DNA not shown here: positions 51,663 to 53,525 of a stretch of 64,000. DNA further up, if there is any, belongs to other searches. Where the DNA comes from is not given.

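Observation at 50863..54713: Porin-cytochrome extracellular electron-transfer conduit (decahaem, beta-barrel, octahaem lipoprotein)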

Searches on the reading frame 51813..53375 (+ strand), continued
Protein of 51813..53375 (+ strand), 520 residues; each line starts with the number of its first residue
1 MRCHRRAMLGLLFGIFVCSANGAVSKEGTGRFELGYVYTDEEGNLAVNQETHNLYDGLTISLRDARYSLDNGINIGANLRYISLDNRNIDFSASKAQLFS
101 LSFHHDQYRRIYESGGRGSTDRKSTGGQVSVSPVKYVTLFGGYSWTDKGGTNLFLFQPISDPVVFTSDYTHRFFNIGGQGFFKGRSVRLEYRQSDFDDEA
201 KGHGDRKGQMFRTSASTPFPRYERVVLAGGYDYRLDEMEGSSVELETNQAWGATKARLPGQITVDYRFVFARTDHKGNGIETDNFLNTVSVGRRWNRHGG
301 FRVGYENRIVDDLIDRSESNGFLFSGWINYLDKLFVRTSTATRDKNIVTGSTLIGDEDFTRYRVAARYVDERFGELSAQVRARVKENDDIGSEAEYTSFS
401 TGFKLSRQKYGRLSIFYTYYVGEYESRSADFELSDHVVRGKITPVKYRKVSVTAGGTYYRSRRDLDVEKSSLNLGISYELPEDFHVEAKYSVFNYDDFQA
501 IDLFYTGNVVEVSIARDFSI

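Call 27: find_related_loci(query=A1, collection=genome_contigs, flank=7000)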
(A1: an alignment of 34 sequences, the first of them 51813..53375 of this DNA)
Query A1 (520 aa) in genome_contigs; peptide patterns used: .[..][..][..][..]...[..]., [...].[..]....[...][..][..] (x = any residue, [..] = any of these).
71 stretches matched a pattern; 48 encode a relative of the query (tblastn E <= 1e-3); 47 distinct loci.
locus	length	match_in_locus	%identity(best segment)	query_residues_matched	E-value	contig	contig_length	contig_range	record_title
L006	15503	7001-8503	55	20-520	0e+0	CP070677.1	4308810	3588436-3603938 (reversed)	MAG: Candidatus Latescibacterota bacterium isolate bin70 chromosome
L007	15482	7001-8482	56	27-520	0e+0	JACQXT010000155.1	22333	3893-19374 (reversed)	MAG: Chitinivibrionia bacterium isolate NC_groundwater_1522_Pr4_B-0.1um_59_2 SR1-18-B1_scaffold_355071, whole genome sho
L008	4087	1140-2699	50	1-520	3e-176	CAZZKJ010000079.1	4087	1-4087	MAG TPA_asm: uncultured bacterium isolate binchicken_co275_80 genome assembly, contig: NODE_44557_length_4087_cov_8.6515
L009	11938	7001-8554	46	5-520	6e-158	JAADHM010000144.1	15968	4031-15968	MAG: FCB group bacterium isolate M_MetaBat.192 contig-127_7029, whole genome shotgun sequence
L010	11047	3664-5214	47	6-520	3e-156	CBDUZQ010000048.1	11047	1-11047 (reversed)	MAG TPA_asm: uncultured bacterium isolate SRR22302363_binner12_Refined_60 genome assembly, contig: ERZ25749332.3333, who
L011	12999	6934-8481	46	6-520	6e-154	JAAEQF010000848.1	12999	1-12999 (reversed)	MAG: FCB group bacterium isolate Gpa_11 GpaG_CONTIG4903649, whole genome shotgun sequence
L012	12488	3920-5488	44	1-520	8e-152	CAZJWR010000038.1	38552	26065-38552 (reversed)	MAG TPA_asm: uncultured Ignavibacteriales bacterium isolate SRP214966_co4_518 genome assembly, contig: NODE_666_length_3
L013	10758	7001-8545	47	8-520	9e-152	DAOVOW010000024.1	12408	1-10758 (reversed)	MAG TPA_asm: bacterium isolate CSMAG_1533 CSMAG_1533_k141_1554084_length_12408_cov_68.4941, whole genome shotgun sequenc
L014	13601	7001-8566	44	1-520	2e-146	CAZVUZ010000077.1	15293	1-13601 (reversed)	MAG TPA_asm: uncultured Ignavibacteriales bacterium isolate binchicken_co42_518 genome assembly, contig: NODE_5583_lengt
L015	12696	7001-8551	44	3-520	5e-142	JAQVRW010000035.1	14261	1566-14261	MAG: Candidatus Zixiibacteriota bacterium isolate STF1_26 NODE_11999_length_14261_cov_2.798571_Sandtown_F1, whole genome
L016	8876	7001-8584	44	1-520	6e-140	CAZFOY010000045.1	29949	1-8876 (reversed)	MAG TPA_asm: uncultured Ignavibacteriales bacterium isolate binchicken_co224_254 genome assembly, contig: NODE_1274_leng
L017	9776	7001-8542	42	9-520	3e-138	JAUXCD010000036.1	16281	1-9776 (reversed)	MAG: Candidatus Zixiibacteriota bacterium isolate CSMAG_2816 CSMAG_2816_k117_2673897_length_16281_cov_31.9808, whole gen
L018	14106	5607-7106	43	24-520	2e-137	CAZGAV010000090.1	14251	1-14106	MAG TPA_asm: uncultured Ignavibacteriales bacterium isolate binchicken_co150_3 genome assembly, contig: NODE_9735_length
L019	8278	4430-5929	43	23-520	5e-136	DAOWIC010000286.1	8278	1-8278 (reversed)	MAG TPA_asm: Calditrichota bacterium isolate CSMAG_2033 CSMAG_2033_k141_3168573_length_8278_cov_23.0000, whole genome sh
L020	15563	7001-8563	42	1-520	5e-134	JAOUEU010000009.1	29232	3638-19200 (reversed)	MAG: Candidatus Zixiibacteriota bacterium isolate 4_1_July_SF_Bin17 4_1_July_SF_Bin17_scaffold_557_c1, whole genome shot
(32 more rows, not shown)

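Call 57: search_protein_representatives(alignment_id=A1)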
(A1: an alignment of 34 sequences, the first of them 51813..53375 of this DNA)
Query: 34 sequences, 521 profile positions. Proteins with E-value up to 0.001 (for the whole library): 175; up to 1e-10: 144; up to 1e-30: 96. The best 150 are listed.
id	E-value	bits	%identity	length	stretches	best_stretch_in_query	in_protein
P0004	5.9e-228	774.3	-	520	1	1-521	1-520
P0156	4.2e-222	754.9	-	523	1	2-521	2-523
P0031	2.1e-203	693.2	-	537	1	5-521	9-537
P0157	7.1e-190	648.6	-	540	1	6-519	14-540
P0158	2.0e-180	617.4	-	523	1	9-521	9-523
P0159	1.3e-177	608.1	-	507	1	25-521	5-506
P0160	6.5e-177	605.8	-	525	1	9-521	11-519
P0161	2.4e-165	567.7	-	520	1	7-519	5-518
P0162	1.2e-163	562.1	-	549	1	2-521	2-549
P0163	1.9e-161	554.8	-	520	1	6-520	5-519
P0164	6.4e-160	549.7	-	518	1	4-519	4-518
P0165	2.9e-159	547.6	-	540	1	8-521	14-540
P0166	2.7e-157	541.1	-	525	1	6-519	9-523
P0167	1.0e-156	539.2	-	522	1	1-519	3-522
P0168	1.6e-155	535.3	-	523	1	6-521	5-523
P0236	2.1e-46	175.2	-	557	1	9-521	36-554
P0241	4.2e-42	161.0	-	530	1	8-515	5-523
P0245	2.2e-33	132.3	-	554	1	28-519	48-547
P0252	1.7e-26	109.5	-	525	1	6-513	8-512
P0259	7.5e-22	94.2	-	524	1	6-514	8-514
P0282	2.2e-14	69.5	-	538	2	8-261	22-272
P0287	3.0e-12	62.5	-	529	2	9-263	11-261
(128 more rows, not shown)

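Call 58: search_protein_families(library=pfam, proteins=[P0027, P0035, P0016, P0245, P0252, P0259, P0282, P0287, P0241, P0236], max_evalue=0.1)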
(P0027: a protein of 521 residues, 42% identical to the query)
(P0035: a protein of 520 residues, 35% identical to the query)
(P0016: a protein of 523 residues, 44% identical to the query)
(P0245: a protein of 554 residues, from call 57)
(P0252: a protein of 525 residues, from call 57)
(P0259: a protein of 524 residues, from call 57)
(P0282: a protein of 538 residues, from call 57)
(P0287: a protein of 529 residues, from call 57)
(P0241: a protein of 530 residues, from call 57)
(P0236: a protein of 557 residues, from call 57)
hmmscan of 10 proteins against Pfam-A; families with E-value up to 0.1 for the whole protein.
P0027 (521 aa): 1 family
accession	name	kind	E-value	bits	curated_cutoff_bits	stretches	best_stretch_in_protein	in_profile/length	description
PF11854.14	MtrB_PioB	-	2.8e-08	33.3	23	1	121-223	114-229/635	Putative outer membrane beta-barrel porin, MtrB/PioB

P0035 (520 aa): 1 family
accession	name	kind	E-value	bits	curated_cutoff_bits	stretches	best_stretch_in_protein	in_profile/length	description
PF11854.14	MtrB_PioB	-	1.8e-07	30.6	23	2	119-203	114-203/635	Putative outer membrane beta-barrel porin, MtrB/PioB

P0016 (523 aa): 2 families
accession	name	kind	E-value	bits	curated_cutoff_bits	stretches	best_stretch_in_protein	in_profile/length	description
PF13505.12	OMP_b-brl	-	8.4e-05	23.2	28.7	0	12-216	3-172/175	Outer membrane protein beta-barrel domain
PF13609.12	Porin_4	-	0.034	14.4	27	1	409-499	224-309/310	Gram-negative porin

P0245 (554 aa): 1 family
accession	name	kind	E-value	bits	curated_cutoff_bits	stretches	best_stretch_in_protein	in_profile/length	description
PF05745.16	CRPA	-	0.011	16.2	23.6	1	4-73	60-126/150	Chlamydia 15 kDa cysteine-rich outer membrane protein (CRPA)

P0252 (525 aa): 1 family
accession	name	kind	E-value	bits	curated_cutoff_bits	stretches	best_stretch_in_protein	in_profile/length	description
PF13505.12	OMP_b-brl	-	0.0049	17.5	28.7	1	371-514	67-171/175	Outer membrane protein beta-barrel domain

P0259 (524 aa): 0 families

P0282 (538 aa): 1 family
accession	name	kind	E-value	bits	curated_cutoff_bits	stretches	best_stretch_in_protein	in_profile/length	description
PF13505.12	OMP_b-brl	-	1.2e-05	26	28.7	1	334-533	19-172/175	Outer membrane protein beta-barrel domain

P0287 (529 aa): 1 family
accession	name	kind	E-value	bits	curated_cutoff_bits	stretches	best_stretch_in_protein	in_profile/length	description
PF13505.12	OMP_b-brl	-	4.6e-07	30.6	28.7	1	369-523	43-171/175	Outer membrane protein beta-barrel domain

P0241 (530 aa): 0 families

P0236 (557 aa): 1 family
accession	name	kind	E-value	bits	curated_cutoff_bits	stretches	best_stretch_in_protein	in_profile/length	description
PF06074.18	Portal_Mu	-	0.028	14.2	23.9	1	121-178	77-135/336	Portal protein of Mu bacteriophage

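Call 59: search_protein_families(library=ncbifam, alignment_id=A1, max_evalue=0.1)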
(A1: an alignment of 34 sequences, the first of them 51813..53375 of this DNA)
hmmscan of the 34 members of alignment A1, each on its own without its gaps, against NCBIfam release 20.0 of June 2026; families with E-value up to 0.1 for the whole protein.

A. member 1, window:51813-53375:+ (520 aa): 1 family
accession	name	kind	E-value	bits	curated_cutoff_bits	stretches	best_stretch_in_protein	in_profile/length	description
NF041027.1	GSU2204_Se_pt_1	equivalog_domain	0.017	13.9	350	0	12-109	7-101/580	GSU2204 family CXXCH-containing (seleno)protein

B. families by the number of members that match (of 34 scanned): 6 families
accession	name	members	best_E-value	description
NF041027.1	GSU2204_Se_pt_1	2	0.0086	GSU2204 family CXXCH-containing (seleno)protein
TIGR03509.1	OMP_MtrB_PioB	1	6.2e-05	MtrB/PioB family decaheme-associated outer membrane protein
NF041599.1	reg_PtrA_PA2808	1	0.0054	co-regulatory protein PtrA N-terminal domain-containing protein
NF010462.0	PRK13887.1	1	0.015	conjugal transfer protein TrbF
NF000236.1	linco_LnuA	1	0.058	lincosamide nucleotidyltransferase Lnu(A)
NF009362.0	PRK12718.1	1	0.094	flagellar hook-associated protein FlgL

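Call 62: search_solved_structures(query=L004:9547-10668:+, max_evalue=0.1)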
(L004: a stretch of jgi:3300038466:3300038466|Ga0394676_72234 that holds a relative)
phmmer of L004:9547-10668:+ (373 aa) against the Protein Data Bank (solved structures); distinct sequences matched with E-value up to 0.1: 0.

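Call 63: search_solved_structures(query=L011:8497-10683:+, max_evalue=0.01)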
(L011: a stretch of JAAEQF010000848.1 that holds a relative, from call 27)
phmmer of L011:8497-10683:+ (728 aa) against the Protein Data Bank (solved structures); distinct sequences matched with E-value up to 0.01: 1.
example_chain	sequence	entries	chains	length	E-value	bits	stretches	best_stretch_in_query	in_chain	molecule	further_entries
6i5b_A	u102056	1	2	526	2.1e-15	59.4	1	485-555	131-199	Uncharacterized protein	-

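Call 72: search_protein_families(library=ncbifam, proteins=[L004:11222-12964:-, L004:12975-13922:-, L004:7102-7962:+, L004:9547-10668:+], max_evalue=0.01)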
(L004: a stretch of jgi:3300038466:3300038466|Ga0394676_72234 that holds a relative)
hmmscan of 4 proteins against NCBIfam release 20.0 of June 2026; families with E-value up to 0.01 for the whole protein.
L004:11222-12964:- (580 aa): 1 family
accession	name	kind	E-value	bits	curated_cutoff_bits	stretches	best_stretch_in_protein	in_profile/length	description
NF041027.1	GSU2204_Se_pt_1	equivalog_domain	6.1e-138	461.1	350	1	13-580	2-580/580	GSU2204 family CXXCH-containing (seleno)protein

L004:12975-13922:- (315 aa): 7 families
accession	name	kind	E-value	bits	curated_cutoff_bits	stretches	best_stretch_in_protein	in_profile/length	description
NF041028.1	decahem_GSU2203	exception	5.5e-92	308.3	325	1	33-314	29-316/317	GSU2203 family decaheme c-type cytochrome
TIGR03508.1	decahem_SO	subfamily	3.6e-63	213.4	192.2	1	39-302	1-256/258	DmsE family decaheme c-type cytochrome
TIGR01905.1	paired_CXXCH_1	subfamily_domain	3.1e-26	91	25.2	3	216-253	1-39/41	doubled CXXCH domain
TIGR03153.1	cytochr_NrfH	equivalog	3.1e-08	33.8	134.2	0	143-186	22-63/138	cytochrome c nitrite reductase small subunit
NF041198.1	UshA_like_PCGU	equivalog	1.8e-05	23.5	275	2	70-112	471-509/519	UshA-like (seleno)protein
NF047727.1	4hemeCytCCctA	equivalog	0.00057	20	180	1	73-160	39-108/109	tetraheme c-type cytochrome CctA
TIGR04315.1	octaheme_Shew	subfamily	0.0014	17.7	375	0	40-256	20-232/440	tetrathionate reductase family octaheme c-type cytochrome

L004:7102-7962:+ (286 aa): 9 families
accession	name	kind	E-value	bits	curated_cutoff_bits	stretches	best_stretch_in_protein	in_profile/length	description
TIGR03508.1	decahem_SO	subfamily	8.4e-46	156.5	192.2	1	12-260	2-257/258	DmsE family decaheme c-type cytochrome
NF041028.1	decahem_GSU2203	exception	4.7e-42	144.3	325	1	8-230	32-254/317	GSU2203 family decaheme c-type cytochrome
TIGR01905.1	paired_CXXCH_1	subfamily_domain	1.6e-19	69.5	25.2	2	196-228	4-36/41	doubled CXXCH domain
TIGR03153.1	cytochr_NrfH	equivalog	1.7e-08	34.6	134.2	1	5-49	95-134/138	cytochrome c nitrite reductase small subunit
NF008659.0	PRK11659.1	equivalog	4.1e-08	33.1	184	1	12-133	46-171/188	cytochrome c nitrite reductase pentaheme subunit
TIGR03146.1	cyt_nit_nrfB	equivalog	3e-07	30.8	166.6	1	75-131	84-143/145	cytochrome c nitrite reductase pentaheme subunit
NF047727.1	4hemeCytCCctA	equivalog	3.6e-06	27.1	180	0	193-253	32-89/109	tetraheme c-type cytochrome CctA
NF041198.1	UshA_like_PCGU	equivalog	4.1e-05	22.4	275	1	13-86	443-512/519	UshA-like (seleno)protein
NF049875.1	NetB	exception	0.007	16.2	380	0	14-130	74-196/211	Nrf-like electron transfer protein NetB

L004:9547-10668:+ (373 aa): 3 families
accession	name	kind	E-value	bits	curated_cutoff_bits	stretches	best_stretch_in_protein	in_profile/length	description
TIGR03508.1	decahem_SO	subfamily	3.9e-05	23.3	192.2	1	33-153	28-125/258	DmsE family decaheme c-type cytochrome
TIGR04315.1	octaheme_Shew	subfamily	0.0046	16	375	1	41-120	189-254/440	tetrathionate reductase family octaheme c-type cytochrome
TIGR03153.1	cytochr_NrfH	equivalog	0.007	16.4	134.2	0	77-120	24-63/138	cytochrome c nitrite reductase small subunit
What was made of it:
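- On GSU2203/GSU2204 family: True members score 308 and 461 (call 72).
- Closest known: GSU2203/GSU2204 family. Different: A genuine GSU2203/2204 pair coexists with the compact-barrel triad in locus L004 (call 72), so they are separate paralogous systems.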
